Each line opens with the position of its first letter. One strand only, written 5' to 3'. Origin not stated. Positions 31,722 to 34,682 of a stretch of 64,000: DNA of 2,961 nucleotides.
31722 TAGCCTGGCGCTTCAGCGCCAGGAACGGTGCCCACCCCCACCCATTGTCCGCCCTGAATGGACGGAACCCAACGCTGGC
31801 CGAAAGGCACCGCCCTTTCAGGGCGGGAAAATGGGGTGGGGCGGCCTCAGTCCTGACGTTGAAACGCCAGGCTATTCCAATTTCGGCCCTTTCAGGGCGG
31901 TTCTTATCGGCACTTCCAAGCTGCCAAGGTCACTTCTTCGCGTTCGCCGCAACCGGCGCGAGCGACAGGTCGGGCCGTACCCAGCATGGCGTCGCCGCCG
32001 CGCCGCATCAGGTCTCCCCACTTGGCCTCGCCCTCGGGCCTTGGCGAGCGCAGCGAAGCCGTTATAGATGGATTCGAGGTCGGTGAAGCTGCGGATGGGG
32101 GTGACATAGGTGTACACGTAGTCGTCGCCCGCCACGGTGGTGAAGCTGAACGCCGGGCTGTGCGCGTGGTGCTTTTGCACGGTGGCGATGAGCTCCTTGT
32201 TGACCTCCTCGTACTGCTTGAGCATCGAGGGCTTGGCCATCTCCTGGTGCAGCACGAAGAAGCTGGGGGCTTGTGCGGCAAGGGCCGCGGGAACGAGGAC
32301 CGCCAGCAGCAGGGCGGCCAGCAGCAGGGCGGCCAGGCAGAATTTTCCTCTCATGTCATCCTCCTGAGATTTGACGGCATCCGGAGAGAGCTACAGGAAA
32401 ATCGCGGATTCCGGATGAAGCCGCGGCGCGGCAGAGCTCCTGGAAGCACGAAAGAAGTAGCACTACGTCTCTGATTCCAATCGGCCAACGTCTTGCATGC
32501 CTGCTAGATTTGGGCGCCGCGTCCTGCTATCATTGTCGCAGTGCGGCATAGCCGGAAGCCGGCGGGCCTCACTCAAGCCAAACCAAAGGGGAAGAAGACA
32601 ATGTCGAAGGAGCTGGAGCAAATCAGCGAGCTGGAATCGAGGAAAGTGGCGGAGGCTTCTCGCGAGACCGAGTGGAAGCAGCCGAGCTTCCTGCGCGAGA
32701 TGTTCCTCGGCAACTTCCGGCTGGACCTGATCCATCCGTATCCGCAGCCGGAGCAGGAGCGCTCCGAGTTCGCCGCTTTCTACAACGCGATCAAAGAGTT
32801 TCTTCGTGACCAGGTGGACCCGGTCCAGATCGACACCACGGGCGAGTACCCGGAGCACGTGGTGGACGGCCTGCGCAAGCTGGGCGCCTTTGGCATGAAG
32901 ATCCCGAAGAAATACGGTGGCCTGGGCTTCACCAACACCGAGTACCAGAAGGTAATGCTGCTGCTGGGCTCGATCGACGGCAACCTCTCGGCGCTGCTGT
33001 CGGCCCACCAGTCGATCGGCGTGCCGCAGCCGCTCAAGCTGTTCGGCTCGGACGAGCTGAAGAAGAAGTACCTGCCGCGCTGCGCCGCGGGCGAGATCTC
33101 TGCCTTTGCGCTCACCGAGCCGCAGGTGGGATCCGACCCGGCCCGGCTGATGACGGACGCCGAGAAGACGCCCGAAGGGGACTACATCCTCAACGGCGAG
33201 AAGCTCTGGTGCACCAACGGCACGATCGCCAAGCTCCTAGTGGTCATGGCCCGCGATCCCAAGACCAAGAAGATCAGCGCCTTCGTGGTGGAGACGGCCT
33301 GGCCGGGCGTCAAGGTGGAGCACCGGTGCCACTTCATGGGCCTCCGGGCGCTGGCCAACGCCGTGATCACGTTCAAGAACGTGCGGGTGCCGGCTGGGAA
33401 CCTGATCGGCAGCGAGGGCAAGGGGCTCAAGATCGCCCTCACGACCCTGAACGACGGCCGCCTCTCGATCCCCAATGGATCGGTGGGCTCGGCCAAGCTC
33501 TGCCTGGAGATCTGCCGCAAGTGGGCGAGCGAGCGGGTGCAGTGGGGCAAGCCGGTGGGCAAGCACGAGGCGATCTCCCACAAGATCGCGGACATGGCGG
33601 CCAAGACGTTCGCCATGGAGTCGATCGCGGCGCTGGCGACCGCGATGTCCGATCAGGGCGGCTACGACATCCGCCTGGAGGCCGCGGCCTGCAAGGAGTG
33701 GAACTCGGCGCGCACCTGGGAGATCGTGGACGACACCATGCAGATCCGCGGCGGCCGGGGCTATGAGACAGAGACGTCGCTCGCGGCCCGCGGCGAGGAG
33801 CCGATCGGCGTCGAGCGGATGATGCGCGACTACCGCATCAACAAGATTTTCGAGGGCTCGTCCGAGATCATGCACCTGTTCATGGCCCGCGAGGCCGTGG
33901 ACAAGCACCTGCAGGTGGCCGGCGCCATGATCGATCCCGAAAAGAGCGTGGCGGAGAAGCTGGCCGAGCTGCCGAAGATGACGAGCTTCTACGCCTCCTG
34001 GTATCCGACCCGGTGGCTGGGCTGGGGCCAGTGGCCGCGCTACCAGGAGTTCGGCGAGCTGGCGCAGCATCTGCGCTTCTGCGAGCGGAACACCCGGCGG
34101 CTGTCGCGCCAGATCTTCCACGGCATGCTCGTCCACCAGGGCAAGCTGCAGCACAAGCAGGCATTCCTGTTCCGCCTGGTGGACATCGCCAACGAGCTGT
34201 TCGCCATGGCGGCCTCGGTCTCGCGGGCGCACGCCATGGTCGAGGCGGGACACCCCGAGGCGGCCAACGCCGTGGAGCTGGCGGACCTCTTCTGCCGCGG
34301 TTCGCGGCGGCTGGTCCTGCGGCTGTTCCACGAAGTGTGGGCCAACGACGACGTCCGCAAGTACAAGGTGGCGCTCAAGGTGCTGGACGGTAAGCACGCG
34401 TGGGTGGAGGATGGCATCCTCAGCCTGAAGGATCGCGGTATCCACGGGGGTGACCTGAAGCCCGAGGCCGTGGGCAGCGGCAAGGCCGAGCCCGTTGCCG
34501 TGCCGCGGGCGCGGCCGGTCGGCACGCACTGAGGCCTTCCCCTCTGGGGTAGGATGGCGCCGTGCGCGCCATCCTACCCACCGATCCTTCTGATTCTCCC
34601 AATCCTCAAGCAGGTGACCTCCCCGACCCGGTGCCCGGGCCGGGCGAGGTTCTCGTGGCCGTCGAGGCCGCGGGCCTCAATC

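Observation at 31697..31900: ~200-bp nested perfect-dyad element (MITE-like or long structured RNA)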

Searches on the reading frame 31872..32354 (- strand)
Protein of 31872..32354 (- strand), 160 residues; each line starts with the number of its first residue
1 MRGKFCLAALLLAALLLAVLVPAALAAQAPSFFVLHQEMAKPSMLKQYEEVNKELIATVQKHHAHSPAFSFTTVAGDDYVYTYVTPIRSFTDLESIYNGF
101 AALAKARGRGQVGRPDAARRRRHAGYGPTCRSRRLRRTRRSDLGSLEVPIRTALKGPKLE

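Call 13: search_protein_families(library=pfam, max_evalue=0.1, proteins=[window:31872-32354:-])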
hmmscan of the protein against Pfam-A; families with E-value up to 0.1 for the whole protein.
window:31872-32354:- (160 aa): 0 families

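Call 14: search_protein_families(library=ncbifam, max_evalue=0.1, proteins=[window:31872-32354:-])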
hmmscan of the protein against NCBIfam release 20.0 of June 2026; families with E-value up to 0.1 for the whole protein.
window:31872-32354:- (160 aa): 0 families

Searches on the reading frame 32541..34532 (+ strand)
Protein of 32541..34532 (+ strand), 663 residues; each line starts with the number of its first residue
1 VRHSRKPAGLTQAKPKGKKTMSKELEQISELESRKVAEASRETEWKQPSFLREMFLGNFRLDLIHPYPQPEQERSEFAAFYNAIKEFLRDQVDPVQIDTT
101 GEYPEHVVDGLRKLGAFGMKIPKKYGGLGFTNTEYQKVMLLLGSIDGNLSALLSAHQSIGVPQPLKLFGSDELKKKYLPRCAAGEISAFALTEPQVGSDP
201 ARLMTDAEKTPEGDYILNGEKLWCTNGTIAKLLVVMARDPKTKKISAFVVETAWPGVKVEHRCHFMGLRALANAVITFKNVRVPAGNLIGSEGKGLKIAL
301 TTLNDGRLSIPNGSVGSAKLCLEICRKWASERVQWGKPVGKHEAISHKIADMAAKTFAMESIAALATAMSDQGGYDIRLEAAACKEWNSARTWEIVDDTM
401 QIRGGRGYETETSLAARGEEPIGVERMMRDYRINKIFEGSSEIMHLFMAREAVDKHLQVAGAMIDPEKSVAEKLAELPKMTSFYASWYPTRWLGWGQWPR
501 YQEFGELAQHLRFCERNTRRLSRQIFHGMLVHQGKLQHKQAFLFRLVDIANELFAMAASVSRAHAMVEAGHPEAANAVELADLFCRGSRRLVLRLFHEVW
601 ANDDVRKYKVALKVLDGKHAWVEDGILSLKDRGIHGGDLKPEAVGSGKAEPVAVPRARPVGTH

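Call 13: search_protein_families(library=pfam, max_evalue=0.1, proteins=[window:32541-34532:+])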
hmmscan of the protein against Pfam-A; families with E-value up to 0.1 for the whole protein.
window:32541-34532:+ (663 aa): 6 families
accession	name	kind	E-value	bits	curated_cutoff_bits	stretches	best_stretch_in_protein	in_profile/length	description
PF00441.29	Acyl-CoA_dh_1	-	4.6e-35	121.4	22.4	1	293-451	1-148/150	Acyl-CoA dehydrogenase, C-terminal domain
PF02771.21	Acyl-CoA_dh_N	-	6.4e-23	81.7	22.9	1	78-185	5-113/113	Acyl-CoA dehydrogenase, N-terminal domain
PF02770.24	Acyl-CoA_dh_M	-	2e-22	79.6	33.3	1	188-281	1-97/97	Acyl-CoA dehydrogenase, middle domain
PF21343.2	ACAD9-ACADV_C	-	2e-12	47.9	27.8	1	507-609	3-105/120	ACAD9/ACADV, C-terminal domain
PF08028.16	Acyl-CoA_dh_2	-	9.8e-06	26.3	22.7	1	315-414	8-116/134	Acyl-CoA dehydrogenase, C-terminal domain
PF21263.2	Acyl-CoA-dh_C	-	2.4e-05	25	27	0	533-586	18-64/96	Acyl-CoA dehydrogenase, C-terminal domain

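Call 14: search_protein_families(library=ncbifam, max_evalue=0.1, proteins=[window:32541-34532:+])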
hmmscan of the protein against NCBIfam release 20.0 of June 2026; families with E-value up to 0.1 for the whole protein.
window:32541-34532:+ (663 aa): 23 families
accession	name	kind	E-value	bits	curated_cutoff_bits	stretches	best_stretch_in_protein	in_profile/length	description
NF058590.1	AcCoDHFadEBacil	equivalog_domain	7.3e-77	259.2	600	2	70-479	18-437/586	acyl-CoA dehydrogenase FadE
NF042972.1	AcrlCoAredClosAcrC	equivalog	4.4e-72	242.8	640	1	82-452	14-376/378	acryloyl-CoA reductase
NF043006.1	CyhCrbnylCoADH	equivalog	5.6e-53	180.3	650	1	77-455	8-378/380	cyclohexane-1-carbonyl-CoA dehydrogenase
NF042439.1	SulpropCoADesulf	equivalog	4.7e-52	177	600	1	93-457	13-375/379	3-sulfinopropanoyl-CoA desulfinase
NF045552.1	GlutCoADH_Des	equivalog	6e-51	173.8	470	1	76-451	8-378/387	glutaryl-CoA dehydrogenase Acd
NF008997.0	PRK12341.1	equivalog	1.6e-47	162.4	537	1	96-453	31-377/382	acyl-CoA dehydrogenase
NF007000.1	PRK09463.1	subfamily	3.1e-47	161.4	600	1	52-407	23-397/726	acyl-CoA dehydrogenase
NF045652.1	ProlPCPDhRedW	equivalog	1.9e-45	155.3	650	1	112-450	41-371/376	L-prolyl-[peptidyl-carrier protein] dehydrogenase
NF002885.1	PRK03354.1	equivalog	6.4e-42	143.9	540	1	97-455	32-376/378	crotonobetainyl-CoA dehydrogenase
NF053553.1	prodigi_MBC_PigA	equivalog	1.1e-41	143.2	500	1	112-451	46-378/381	prodigiosin MBC biosynthesis dehydrogenase PigA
NF052270.1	Staph_DH_FadE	equivalog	9.7e-37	126.6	600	1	135-450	87-391/400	acyl-CoA dehydrogenase FadE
NF009586.0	PRK13026.1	subfamily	3.7e-36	124.7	608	1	52-408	58-433/777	acyl-CoA dehydrogenase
TIGR03207.1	cyc_hxne_CoA_dh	equivalog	1.7e-34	119.2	575.35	1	82-451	10-370/372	cyclohexanecarboxyl-CoA dehydrogenase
NF038187.1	FadE_coli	exception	2.3e-30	105.4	1300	1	52-407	98-472/816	acyl-CoA dehydrogenase FadE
TIGR03204.1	pimC_large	equivalog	5.7e-22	78.1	623.85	1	78-360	9-295/395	pimeloyl-CoA dehydrogenase large subunit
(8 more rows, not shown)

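Call 15: find_encoding_contigs(protein=window:32601-34529:+, flank=10000, max_places=10)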
Protein window:32601-34529:+ (643 aa): no gene with exactly this product is on record in the collection.

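Call 16: find_homologous_proteins(query=window:32601-34529:+, max_evalue=1e-50)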
Query window:32601-34529:+ (643 aa): 8000 proteins with E <= 1e-50 among 8000 candidates; the best 120 are listed.
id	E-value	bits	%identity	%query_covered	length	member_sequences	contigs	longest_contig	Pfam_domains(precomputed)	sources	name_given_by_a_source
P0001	0.0e+0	1394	94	100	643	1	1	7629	PF21263.3,PF02770.25,PF00441.30,PF02771.22,PF21343.3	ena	-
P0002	0.0e+0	1379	93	100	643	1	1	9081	PF21263.3,PF02770.25,PF00441.30,PF02771.22,PF21343.3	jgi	jgi:alkylation response protein AidB-like acyl-CoA dehydrogenase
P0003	0.0e+0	1372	92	100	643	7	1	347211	PF02770.25,PF00441.30,PF02771.22,PF21343.3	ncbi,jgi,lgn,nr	ncbi:MAG TPA: acyl-CoA dehydrogenase family protein [Thermoanaerobaculia bacterium]|jgi:hypothetical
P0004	0.0e+0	1340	90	100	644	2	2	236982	PF02770.25,PF00441.30,PF02771.22,PF21343.3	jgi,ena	-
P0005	0.0e+0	1333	89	100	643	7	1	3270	PF21263.3,PF02770.25,PF00441.30,PF02771.22,PF21343.3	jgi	-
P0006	0.0e+0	1328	89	100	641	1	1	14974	PF21263.3,PF02770.25,PF00441.30,PF02771.22,PF21343.3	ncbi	ncbi:MAG: acyl-CoA dehydrogenase family protein [Thermoanaerobaculia bacterium]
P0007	0.0e+0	1326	89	100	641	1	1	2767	PF21263.3,PF02770.25,PF00441.30,PF02771.22,PF21343.3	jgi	jgi:alkylation response protein AidB-like acyl-CoA dehydrogenase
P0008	0.0e+0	1322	89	100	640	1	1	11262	PF02770.25,PF00441.30,PF02771.22,PF21343.3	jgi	jgi:alkylation response protein AidB-like acyl-CoA dehydrogenase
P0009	0.0e+0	1319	89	100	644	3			PF21263.3,PF02770.25,PF00441.30,PF02771.22,PF21343.3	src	-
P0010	0.0e+0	1318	88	100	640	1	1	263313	PF02770.25,PF00441.30,PF02771.22,PF21343.3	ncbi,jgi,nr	ncbi:MAG: hypothetical protein QOF89_2395 [Acidobacteriota bacterium]|jgi:alkylation response protei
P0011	0.0e+0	1314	87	100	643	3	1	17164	PF21263.3,PF02770.25,PF00441.30,PF02771.22,PF21343.3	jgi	jgi:alkylation response protein AidB-like acyl-CoA dehydrogenase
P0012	0.0e+0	1313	87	100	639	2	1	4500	PF21263.3,PF02770.25,PF00441.30,PF02771.22,PF21343.3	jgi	jgi:hypothetical protein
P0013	0.0e+0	1312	88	100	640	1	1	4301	PF21263.3,PF02770.25,PF00441.30,PF02771.22,PF21343.3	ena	-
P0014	0.0e+0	1310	88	100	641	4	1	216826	PF21263.3,PF02770.25,PF00441.30,PF02771.22,PF21343.3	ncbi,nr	ncbi:MAG TPA: acyl-CoA dehydrogenase family protein [Thermoanaerobaculia bacterium]|nr:acyl-CoA dehy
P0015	0.0e+0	1309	88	100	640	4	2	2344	PF21263.3,PF02770.25,PF00441.30,PF08028.17,PF02771.22,PF21343.3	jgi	-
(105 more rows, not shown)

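Call 19: find_encoding_contigs(protein=P0003, flank=6000, max_places=3)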
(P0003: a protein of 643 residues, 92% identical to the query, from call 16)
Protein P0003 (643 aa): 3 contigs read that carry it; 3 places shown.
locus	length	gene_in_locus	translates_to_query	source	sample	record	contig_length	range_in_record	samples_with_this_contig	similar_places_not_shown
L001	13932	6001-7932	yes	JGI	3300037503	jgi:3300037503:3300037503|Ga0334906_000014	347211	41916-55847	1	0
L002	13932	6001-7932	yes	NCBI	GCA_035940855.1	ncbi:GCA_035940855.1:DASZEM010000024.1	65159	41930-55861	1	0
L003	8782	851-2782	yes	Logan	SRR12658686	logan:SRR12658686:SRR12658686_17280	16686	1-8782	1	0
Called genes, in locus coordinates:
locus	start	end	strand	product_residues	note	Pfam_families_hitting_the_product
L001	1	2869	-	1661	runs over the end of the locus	-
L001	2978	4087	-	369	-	-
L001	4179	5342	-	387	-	-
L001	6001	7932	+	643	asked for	PF02771:Acyl-CoA_dh_N, PF02770:Acyl-CoA_dh_M, PF00441:Acyl-CoA_dh_1, PF21343:ACAD9-ACADV_C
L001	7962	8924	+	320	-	PF08240:ADH_N, PF16912:Glu_dehyd_C (weak), PF00107:ADH_zinc_N, PF13602:ADH_zinc_N_2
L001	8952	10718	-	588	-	-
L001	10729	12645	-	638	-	-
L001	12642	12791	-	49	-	-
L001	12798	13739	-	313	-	PF02517:Rce1-like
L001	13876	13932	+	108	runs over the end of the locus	PF04226:Transgly_assoc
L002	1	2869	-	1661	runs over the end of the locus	-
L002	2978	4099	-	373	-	-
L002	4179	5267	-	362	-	-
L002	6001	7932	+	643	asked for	PF02771:Acyl-CoA_dh_N, PF02770:Acyl-CoA_dh_M, PF00441:Acyl-CoA_dh_1, PF21343:ACAD9-ACADV_C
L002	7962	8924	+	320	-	PF08240:ADH_N, PF16912:Glu_dehyd_C (weak), PF00107:ADH_zinc_N, PF13602:ADH_zinc_N_2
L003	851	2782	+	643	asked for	PF02771:Acyl-CoA_dh_N, PF02770:Acyl-CoA_dh_M, PF00441:Acyl-CoA_dh_1, PF21343:ACAD9-ACADV_C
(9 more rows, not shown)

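Call 20: find_encoding_contigs(protein=P0001, flank=6000, max_places=3)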
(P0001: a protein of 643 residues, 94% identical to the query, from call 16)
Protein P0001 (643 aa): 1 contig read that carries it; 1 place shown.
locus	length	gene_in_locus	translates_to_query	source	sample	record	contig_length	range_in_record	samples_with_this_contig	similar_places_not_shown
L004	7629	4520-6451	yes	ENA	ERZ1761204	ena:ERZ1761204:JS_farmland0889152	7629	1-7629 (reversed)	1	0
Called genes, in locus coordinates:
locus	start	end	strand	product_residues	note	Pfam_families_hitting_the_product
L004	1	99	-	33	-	?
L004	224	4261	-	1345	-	-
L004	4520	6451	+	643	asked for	PF02771:Acyl-CoA_dh_N, PF02770:Acyl-CoA_dh_M, PF00441:Acyl-CoA_dh_1, PF21263:Acyl-CoA-dh_C (faint), PF21343:ACAD9-ACADV_C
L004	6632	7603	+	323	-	PF08240:ADH_N, PF16912:Glu_dehyd_C (weak), PF00107:ADH_zinc_N, PF13602:ADH_zinc_N_2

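Call 30: find_encoding_contigs(protein=P0002, flank=8000, max_places=2)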
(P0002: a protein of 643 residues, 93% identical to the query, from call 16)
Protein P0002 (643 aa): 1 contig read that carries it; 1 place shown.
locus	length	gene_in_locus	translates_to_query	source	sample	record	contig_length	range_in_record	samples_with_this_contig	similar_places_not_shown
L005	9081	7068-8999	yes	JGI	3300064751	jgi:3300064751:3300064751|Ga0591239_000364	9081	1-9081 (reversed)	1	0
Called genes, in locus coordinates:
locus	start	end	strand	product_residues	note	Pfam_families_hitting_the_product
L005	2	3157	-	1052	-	?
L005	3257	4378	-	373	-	-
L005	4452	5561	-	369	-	-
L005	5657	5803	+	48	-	-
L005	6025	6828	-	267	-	-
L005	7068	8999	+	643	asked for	PF02771:Acyl-CoA_dh_N, PF02770:Acyl-CoA_dh_M, PF00441:Acyl-CoA_dh_1, PF21263:Acyl-CoA-dh_C (faint), PF21343:ACAD9-ACADV_C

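Call 31: find_encoding_contigs(protein=P0004, flank=8000, max_places=2)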
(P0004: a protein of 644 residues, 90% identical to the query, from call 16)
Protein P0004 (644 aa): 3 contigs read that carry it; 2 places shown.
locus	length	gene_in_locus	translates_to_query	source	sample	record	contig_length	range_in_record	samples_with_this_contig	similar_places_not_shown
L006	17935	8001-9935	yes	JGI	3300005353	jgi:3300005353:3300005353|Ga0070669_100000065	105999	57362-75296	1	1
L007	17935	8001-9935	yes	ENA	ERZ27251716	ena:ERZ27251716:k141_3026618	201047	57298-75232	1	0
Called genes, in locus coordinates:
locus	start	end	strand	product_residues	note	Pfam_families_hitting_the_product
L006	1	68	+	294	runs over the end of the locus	PF14559:TPR_19 (faint), PF00027:cNMP_binding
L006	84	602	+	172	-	PF01327:Pep_deformylase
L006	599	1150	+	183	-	-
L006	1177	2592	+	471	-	PF01921:tRNA-synt_1f (faint), PF00133:tRNA-synt_1 (faint), PF01406:tRNA-synt_1e, PF09334:tRNA-synt_1g (faint), PF09190:DALR_2 (weak), PF23493:CysS_C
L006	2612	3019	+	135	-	PF02021:UPF0102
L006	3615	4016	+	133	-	-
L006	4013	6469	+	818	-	PF00989:PAS (faint), PF08447:PAS_3, PF00990:GGDEF, PF00563:EAL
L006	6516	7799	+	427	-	-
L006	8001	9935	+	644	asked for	PF02771:Acyl-CoA_dh_N, PF02770:Acyl-CoA_dh_M, PF00441:Acyl-CoA_dh_1, PF21343:ACAD9-ACADV_C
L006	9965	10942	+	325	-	PF08240:ADH_N, PF00107:ADH_zinc_N, PF13602:ADH_zinc_N_2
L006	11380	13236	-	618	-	-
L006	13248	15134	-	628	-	-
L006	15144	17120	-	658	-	PF13519:VWA_2 (faint)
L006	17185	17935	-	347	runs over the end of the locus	PF02517:Rce1-like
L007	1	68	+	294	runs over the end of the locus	PF14559:TPR_19 (faint), PF00027:cNMP_binding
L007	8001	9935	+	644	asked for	PF02771:Acyl-CoA_dh_N, PF02770:Acyl-CoA_dh_M, PF00441:Acyl-CoA_dh_1, PF21343:ACAD9-ACADV_C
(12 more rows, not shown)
